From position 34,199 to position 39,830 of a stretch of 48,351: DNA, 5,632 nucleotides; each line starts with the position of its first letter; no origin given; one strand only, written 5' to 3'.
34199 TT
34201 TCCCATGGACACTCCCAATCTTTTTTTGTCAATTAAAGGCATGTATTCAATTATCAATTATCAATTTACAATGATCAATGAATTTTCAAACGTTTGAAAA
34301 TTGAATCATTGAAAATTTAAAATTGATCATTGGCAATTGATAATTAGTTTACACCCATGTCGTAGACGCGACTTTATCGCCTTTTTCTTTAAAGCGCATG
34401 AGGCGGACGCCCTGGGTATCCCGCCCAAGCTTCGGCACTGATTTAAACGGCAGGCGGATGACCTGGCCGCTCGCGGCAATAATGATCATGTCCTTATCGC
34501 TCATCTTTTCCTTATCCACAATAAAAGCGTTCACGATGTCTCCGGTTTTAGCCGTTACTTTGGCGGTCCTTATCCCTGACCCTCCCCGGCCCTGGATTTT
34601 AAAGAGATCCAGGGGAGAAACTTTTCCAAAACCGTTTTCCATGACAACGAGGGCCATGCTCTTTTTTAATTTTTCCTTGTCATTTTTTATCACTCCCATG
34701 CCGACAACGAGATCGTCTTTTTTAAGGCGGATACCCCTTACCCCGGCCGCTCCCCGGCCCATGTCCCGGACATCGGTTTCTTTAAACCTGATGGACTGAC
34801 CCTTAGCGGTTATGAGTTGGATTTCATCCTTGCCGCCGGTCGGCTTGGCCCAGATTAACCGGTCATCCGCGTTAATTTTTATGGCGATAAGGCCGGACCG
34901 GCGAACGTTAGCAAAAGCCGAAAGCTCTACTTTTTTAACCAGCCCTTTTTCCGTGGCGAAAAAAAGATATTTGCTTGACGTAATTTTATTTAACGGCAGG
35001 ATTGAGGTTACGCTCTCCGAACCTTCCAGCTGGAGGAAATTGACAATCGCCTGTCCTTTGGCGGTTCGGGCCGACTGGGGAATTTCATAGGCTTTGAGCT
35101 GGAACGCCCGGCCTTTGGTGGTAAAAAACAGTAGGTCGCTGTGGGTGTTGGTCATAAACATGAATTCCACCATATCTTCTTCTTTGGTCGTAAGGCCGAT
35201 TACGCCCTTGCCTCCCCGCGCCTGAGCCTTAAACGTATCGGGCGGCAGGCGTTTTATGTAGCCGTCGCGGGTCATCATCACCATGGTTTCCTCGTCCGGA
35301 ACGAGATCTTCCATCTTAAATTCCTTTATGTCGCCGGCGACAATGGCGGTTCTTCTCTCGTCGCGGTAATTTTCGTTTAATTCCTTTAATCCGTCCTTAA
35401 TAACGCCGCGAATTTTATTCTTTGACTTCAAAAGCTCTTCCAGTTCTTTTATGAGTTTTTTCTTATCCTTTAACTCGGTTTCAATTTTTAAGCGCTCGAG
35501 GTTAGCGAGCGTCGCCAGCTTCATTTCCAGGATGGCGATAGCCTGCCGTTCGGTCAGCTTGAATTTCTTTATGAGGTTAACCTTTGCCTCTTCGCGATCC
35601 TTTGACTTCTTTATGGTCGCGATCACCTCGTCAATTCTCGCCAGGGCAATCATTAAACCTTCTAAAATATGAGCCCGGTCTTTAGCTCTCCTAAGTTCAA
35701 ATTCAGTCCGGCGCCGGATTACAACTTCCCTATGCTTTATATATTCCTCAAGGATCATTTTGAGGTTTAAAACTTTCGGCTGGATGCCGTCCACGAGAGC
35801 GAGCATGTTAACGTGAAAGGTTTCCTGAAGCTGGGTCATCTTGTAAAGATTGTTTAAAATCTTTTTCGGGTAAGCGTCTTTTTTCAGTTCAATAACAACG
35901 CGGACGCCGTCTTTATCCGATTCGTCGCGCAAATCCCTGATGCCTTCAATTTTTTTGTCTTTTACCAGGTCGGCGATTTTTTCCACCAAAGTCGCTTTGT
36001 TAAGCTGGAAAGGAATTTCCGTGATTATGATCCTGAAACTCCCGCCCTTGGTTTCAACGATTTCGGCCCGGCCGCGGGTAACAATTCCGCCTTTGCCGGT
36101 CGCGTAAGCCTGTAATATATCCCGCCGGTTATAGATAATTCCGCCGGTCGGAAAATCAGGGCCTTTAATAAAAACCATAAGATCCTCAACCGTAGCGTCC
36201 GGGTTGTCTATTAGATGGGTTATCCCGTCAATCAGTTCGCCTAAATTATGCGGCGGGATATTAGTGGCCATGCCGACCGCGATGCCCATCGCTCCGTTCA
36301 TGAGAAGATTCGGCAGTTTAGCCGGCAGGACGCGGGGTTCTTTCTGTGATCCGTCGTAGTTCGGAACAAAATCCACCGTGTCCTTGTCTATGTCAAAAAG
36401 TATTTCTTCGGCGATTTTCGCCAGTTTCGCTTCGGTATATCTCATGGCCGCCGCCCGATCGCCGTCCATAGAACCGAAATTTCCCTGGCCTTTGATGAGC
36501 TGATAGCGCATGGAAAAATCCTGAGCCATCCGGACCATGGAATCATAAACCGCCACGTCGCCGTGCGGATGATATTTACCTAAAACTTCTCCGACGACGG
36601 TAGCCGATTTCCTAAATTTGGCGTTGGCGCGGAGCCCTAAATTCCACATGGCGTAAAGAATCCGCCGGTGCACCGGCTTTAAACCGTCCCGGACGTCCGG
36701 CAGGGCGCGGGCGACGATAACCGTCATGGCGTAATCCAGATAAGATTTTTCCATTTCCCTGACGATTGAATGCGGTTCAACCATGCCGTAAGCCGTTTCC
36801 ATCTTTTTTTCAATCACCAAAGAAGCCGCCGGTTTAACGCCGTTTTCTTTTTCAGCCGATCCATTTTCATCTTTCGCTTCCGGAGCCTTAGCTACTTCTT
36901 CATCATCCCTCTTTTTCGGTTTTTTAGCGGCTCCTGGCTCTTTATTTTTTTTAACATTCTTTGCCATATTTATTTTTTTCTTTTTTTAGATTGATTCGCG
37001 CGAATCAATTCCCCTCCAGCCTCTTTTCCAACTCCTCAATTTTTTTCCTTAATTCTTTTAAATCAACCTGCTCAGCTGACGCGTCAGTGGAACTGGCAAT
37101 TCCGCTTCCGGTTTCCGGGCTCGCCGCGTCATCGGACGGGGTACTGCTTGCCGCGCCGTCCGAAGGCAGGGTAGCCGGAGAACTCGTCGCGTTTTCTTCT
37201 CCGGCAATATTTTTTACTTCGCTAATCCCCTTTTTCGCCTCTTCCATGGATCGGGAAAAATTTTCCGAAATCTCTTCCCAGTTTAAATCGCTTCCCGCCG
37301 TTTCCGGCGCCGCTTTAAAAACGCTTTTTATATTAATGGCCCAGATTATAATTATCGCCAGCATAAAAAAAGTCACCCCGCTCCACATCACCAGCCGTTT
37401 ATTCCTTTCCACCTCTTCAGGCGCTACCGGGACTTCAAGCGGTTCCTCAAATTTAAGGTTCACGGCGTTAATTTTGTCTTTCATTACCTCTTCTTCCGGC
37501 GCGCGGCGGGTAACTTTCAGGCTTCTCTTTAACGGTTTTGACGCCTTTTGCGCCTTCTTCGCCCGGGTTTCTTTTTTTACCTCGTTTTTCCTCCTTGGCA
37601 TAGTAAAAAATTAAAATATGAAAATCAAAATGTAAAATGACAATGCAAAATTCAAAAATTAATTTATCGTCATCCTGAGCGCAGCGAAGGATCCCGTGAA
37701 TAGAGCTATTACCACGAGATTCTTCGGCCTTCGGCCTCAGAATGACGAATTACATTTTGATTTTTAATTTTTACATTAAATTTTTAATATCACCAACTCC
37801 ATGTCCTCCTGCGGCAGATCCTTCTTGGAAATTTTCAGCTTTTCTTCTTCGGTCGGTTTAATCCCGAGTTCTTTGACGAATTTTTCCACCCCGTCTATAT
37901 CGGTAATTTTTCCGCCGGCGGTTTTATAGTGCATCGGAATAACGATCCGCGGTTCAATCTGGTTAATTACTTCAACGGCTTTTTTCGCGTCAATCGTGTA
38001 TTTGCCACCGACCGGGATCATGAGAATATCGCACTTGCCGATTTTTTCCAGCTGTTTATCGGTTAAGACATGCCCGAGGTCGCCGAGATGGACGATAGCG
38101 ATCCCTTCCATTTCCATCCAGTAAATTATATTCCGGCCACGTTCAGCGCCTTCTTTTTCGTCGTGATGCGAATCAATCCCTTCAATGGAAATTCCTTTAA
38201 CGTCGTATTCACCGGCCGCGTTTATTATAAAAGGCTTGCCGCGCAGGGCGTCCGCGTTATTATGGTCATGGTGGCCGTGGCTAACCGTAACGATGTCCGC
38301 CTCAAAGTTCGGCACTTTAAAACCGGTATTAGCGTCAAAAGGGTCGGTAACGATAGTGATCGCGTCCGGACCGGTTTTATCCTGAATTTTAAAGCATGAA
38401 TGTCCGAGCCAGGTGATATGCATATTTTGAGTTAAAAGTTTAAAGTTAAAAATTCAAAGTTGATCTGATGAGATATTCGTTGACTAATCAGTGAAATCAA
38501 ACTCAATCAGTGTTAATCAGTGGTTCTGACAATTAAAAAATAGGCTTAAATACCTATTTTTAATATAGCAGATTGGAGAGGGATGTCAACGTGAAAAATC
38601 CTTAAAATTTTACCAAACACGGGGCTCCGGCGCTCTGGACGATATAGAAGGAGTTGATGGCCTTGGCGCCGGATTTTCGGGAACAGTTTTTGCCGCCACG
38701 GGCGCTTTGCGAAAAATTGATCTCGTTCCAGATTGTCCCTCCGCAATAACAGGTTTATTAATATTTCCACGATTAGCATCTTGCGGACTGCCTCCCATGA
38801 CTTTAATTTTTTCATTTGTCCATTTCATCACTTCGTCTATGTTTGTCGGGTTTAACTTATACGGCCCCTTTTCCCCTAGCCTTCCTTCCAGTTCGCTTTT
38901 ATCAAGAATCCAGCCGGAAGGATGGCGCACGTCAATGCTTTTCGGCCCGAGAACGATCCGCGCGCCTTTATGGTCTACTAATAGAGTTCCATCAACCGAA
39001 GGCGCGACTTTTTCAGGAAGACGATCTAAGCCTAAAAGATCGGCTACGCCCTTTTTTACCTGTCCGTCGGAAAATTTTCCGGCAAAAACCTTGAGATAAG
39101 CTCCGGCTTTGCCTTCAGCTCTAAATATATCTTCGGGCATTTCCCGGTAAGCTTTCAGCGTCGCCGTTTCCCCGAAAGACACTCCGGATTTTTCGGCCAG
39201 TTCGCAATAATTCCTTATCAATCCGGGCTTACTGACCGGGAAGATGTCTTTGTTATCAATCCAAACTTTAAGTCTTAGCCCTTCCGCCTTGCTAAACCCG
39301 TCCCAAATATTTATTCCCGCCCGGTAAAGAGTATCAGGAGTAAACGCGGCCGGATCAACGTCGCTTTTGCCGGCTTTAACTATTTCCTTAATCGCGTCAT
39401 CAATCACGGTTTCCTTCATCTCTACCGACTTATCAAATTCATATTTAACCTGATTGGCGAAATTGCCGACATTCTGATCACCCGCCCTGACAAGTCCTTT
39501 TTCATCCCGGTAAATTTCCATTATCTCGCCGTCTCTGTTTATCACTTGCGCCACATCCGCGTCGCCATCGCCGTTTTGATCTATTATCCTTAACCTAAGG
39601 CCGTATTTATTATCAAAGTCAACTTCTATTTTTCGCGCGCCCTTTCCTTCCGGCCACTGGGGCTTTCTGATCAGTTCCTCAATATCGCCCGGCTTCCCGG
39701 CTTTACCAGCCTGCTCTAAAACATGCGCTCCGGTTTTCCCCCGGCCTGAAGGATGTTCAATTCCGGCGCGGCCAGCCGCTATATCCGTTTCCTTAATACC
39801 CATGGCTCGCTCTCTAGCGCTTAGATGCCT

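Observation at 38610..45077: Orphan 2155-aa giant protein with no recognisable enzymatic domain, immediately downstream of ftsK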

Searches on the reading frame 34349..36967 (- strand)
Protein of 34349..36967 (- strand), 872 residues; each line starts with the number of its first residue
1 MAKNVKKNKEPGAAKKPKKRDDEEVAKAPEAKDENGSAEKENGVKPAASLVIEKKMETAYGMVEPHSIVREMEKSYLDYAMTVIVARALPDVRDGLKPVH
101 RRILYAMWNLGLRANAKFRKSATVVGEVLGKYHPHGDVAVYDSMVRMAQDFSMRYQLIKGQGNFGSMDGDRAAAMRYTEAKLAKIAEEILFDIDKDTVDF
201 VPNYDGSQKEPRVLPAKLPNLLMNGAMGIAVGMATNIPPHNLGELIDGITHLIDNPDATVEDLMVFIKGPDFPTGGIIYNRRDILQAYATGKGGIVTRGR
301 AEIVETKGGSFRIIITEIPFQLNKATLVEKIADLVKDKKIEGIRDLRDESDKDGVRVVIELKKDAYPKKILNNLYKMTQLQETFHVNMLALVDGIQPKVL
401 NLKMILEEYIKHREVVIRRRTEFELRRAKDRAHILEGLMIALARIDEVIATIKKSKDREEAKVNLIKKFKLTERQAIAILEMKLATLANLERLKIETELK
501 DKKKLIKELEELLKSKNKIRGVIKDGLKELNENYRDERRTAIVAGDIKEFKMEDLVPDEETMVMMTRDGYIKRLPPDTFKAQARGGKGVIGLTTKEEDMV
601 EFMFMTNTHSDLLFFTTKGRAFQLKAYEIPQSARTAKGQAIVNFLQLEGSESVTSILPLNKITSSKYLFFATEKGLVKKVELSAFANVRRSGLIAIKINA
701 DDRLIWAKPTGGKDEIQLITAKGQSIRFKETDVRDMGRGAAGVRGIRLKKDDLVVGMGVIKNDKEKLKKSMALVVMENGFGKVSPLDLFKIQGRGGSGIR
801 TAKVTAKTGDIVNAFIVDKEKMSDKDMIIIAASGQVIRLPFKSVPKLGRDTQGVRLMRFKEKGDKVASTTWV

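Call 5: search_protein_families(library=pfam, proteins=[window:34349-36967:-], max_evalue=0.1)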
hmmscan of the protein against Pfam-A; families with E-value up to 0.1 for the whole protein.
window:34349-36967:- (872 aa): 3 families
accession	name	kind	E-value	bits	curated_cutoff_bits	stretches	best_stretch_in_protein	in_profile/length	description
PF00521.26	DNA_topoisoIV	-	2.2e-168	561.1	31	1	87-527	1-431/432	DNA gyrase/topoisomerase IV, subunit A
PF03989.18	DNA_gyraseA_C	-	1.4e-63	210.5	27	6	718-760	5-47/48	DNA gyrase C-terminal domain, beta-propeller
PF12395.13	DUF3658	-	0.058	13.8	23.3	0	499-537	10-48/107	Protein of unknown function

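Call 94: list_cluster_members(proteins=[window:34349-36967:-, window:38610-45077:-, window:10327-11979:-, window:45292-47868:-])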
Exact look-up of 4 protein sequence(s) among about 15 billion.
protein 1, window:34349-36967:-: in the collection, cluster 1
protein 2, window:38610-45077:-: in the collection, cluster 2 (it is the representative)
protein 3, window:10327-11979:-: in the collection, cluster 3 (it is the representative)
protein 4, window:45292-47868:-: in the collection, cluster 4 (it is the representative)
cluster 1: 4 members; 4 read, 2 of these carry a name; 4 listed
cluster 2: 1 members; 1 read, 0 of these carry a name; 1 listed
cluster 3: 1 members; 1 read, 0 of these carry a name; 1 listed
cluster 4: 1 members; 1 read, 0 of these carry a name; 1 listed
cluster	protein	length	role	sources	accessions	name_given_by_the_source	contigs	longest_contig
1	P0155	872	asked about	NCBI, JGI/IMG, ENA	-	-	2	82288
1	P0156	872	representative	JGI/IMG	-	DNA gyrase subunit A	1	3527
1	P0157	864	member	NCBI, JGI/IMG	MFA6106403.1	MAG: DNA gyrase subunit A [Patescibacteria group bacterium] | DNA gyrase subunit A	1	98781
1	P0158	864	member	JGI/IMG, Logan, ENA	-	-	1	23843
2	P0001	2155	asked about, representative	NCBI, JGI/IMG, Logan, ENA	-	-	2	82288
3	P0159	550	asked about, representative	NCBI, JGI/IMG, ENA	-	-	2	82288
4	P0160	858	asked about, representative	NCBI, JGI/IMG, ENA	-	-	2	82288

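Call 95: find_encoding_contigs(protein=P0157, flank=10000, max_places=3)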
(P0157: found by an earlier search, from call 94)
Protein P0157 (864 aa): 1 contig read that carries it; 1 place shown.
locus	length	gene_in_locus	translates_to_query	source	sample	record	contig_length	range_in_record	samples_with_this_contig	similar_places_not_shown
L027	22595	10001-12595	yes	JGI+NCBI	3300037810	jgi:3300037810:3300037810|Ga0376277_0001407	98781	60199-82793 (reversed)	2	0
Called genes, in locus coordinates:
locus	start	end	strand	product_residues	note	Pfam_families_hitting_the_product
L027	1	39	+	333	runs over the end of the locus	PF13310:Virulence_RhuM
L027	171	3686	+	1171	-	PF13229:Beta_helix (weak)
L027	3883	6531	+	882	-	PF13491:FtsK_4TM, PF17854:FtsK_alpha, PF01580:FtsK_SpoIIIE, PF09397:FtsK_gamma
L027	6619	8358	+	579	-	-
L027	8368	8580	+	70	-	-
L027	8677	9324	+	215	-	PF13483:Lactamase_B_3, PF12706:Lactamase_B_2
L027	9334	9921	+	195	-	-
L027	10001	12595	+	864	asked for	PF00521:DNA_topoisoIV, PF03989:DNA_gyraseA_C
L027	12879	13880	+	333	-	-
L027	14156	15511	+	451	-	PF00575:S1 (weak), PF23459:S1_RRP5 (faint), PF00575:S1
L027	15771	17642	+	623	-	PF06480:FtsH_ext (weak), PF00004:AAA, PF07728:AAA_5 (weak), PF17862:AAA_lid_3, PF01434:Peptidase_M41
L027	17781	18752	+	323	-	-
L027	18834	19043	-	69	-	-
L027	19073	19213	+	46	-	-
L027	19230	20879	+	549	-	-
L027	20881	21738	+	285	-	PF00590:TP_methylase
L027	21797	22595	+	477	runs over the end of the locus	PF00133:tRNA-synt_1, PF09334:tRNA-synt_1g, PF01921:tRNA-synt_1f (faint), PF09334:tRNA-synt_1g, PF00133:tRNA-synt_1, PF01406:tRNA-synt_1e (weak)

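Call 100: find_encoding_contigs(protein=P0158, flank=10000, max_places=4)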
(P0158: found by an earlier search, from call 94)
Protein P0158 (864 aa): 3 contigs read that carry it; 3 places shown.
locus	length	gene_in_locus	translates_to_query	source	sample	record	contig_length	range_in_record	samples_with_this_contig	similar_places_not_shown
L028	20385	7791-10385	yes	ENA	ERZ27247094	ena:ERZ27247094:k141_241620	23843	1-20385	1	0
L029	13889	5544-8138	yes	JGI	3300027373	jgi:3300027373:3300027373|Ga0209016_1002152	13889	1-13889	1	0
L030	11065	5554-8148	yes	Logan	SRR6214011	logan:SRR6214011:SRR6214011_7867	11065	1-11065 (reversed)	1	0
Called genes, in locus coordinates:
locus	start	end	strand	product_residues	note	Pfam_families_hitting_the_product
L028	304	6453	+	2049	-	-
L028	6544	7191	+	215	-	PF13483:Lactamase_B_3, PF12706:Lactamase_B_2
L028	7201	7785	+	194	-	-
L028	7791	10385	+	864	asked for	PF00521:DNA_topoisoIV, PF03989:DNA_gyraseA_C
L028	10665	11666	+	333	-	-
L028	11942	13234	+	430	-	PF00575:S1 (weak), PF23459:S1_RRP5 (faint), PF00575:S1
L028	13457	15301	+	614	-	PF06480:FtsH_ext (weak), PF00004:AAA, PF07728:AAA_5 (weak), PF17862:AAA_lid_3, PF01434:Peptidase_M41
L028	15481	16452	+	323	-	-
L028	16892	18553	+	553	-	-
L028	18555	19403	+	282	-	PF00590:TP_methylase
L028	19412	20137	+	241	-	PF02811:PHP, PF01876:RNase_P_p30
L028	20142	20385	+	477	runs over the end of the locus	PF00133:tRNA-synt_1, PF01921:tRNA-synt_1f (faint), PF09334:tRNA-synt_1g, PF00133:tRNA-synt_1, PF01406:tRNA-synt_1e (weak)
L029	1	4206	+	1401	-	?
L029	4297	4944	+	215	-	PF13483:Lactamase_B_3, PF12706:Lactamase_B_2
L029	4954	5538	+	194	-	-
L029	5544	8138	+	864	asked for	PF00521:DNA_topoisoIV, PF03989:DNA_gyraseA_C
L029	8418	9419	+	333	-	-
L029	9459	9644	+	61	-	-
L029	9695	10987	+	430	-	PF00575:S1 (weak), PF23459:S1_RRP5 (faint), PF00575:S1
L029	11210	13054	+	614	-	PF06480:FtsH_ext (weak), PF00004:AAA, PF07728:AAA_5 (weak), PF17862:AAA_lid_3, PF01434:Peptidase_M41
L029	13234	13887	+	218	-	?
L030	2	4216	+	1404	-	?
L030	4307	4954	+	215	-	PF13483:Lactamase_B_3, PF12706:Lactamase_B_2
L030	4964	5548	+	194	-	-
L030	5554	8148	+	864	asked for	PF00521:DNA_topoisoIV, PF03989:DNA_gyraseA_C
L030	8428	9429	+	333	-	-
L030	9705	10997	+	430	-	PF00575:S1 (weak), PF23459:S1_RRP5 (faint), PF00575:S1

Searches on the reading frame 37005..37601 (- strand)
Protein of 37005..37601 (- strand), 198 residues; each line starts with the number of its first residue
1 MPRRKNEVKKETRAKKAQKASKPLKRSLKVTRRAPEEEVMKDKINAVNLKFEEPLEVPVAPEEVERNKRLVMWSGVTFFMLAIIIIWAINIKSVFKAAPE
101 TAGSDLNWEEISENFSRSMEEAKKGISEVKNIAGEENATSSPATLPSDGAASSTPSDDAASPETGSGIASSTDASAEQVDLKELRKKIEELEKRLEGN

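Call 5: search_protein_families(library=pfam, proteins=[window:37005-37601:-], max_evalue=0.1)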
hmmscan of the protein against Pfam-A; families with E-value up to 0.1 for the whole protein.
window:37005-37601:- (198 aa): 0 families

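Call 22: search_protein_families(library=ncbifam, proteins=[window:37005-37601:-], max_evalue=1)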
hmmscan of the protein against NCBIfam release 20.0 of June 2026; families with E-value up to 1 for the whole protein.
window:37005-37601:- (198 aa): 3 families
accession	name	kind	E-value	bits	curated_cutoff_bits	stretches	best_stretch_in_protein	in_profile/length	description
NF052612.1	sll0565_fam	equivalog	0.0035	17.7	50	1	5-90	21-103/106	sll0565 family protein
NF045849.1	ICE_MMCAP2_0565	equivalog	0.0076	15.9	40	1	61-89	46-72/80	Mbov_0395 family pilin-like conjugal transfer protein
NF040486.1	SrfA_fam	subfamily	0.24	10.8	150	1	16-160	166-295/438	SrfA family protein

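Call 23: search_protein_families(library=phrogs, proteins=[window:37005-37601:-], max_evalue=1)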
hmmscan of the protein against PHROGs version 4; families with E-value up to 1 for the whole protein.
window:37005-37601:- (198 aa): 3 families
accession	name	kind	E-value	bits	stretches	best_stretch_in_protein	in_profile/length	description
phrog_14234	-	unknown function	0.041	14.7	1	107-175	143-208/223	-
phrog_7133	-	unknown function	0.076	14.2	1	26-96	59-125/127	-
phrog_118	-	connector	0.27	12.3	1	179-196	38-55/76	head-tail adaptor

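Call 80: search_protein_families(library=padloc, proteins=[window:37005-37601:-], max_evalue=0.1)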
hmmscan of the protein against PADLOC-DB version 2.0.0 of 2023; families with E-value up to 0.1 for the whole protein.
window:37005-37601:- (198 aa): 0 families

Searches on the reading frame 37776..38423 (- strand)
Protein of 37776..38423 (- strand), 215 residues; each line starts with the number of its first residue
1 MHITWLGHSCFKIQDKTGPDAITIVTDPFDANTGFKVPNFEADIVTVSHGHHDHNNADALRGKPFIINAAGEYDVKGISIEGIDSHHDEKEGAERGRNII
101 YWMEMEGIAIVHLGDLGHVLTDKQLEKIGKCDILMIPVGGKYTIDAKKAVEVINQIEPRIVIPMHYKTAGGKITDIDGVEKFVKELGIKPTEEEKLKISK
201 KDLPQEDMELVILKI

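Call 5: search_protein_families(library=pfam, proteins=[window:37776-38423:-], max_evalue=0.1)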
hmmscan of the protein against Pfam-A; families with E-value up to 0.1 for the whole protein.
window:37776-38423:- (215 aa): 2 families
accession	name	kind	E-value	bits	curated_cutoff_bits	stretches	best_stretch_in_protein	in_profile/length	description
PF13483.12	Lactamase_B_3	-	8.3e-58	195.3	24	1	3-165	2-160/160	Beta-lactamase superfamily domain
PF12706.13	Lactamase_B_2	-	3.6e-12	46.7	27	1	67-166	90-200/200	Beta-lactamase superfamily domain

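Call 80: search_protein_families(library=padloc, proteins=[window:37776-38423:-], max_evalue=0.1)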
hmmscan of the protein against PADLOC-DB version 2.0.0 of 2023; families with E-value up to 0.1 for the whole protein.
window:37776-38423:- (215 aa): 0 families

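Call 104: list_cluster_members(proteins=[window:37776-38423:-, window:37005-37601:-, window:45067-45261:-])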
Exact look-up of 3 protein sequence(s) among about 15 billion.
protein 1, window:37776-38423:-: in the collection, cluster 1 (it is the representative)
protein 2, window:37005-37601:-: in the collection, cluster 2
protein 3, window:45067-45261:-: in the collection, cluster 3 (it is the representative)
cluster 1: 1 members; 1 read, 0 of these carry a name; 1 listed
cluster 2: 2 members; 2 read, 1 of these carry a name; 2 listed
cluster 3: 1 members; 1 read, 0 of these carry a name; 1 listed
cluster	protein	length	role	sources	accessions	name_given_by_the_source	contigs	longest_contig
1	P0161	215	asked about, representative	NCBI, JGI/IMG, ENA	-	-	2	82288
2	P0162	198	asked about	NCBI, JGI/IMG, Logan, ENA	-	-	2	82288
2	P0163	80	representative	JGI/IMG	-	hypothetical protein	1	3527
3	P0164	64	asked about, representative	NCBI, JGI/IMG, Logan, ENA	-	-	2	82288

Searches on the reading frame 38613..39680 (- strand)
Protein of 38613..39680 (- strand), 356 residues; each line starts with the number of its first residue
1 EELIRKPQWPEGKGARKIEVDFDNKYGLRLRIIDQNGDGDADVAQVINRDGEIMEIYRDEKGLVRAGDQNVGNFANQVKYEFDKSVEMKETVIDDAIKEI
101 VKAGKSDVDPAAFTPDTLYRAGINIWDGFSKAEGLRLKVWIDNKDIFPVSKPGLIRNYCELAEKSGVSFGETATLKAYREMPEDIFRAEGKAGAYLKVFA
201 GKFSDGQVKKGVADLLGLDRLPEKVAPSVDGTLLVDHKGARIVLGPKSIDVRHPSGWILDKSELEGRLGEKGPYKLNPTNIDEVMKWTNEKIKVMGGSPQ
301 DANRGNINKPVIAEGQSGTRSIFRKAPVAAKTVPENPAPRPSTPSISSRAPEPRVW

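Call 79: search_protein_families(library=pfam, proteins=[window:38613-39680:-], max_evalue=1)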
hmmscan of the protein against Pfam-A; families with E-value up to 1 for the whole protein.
window:38613-39680:- (356 aa): 0 families
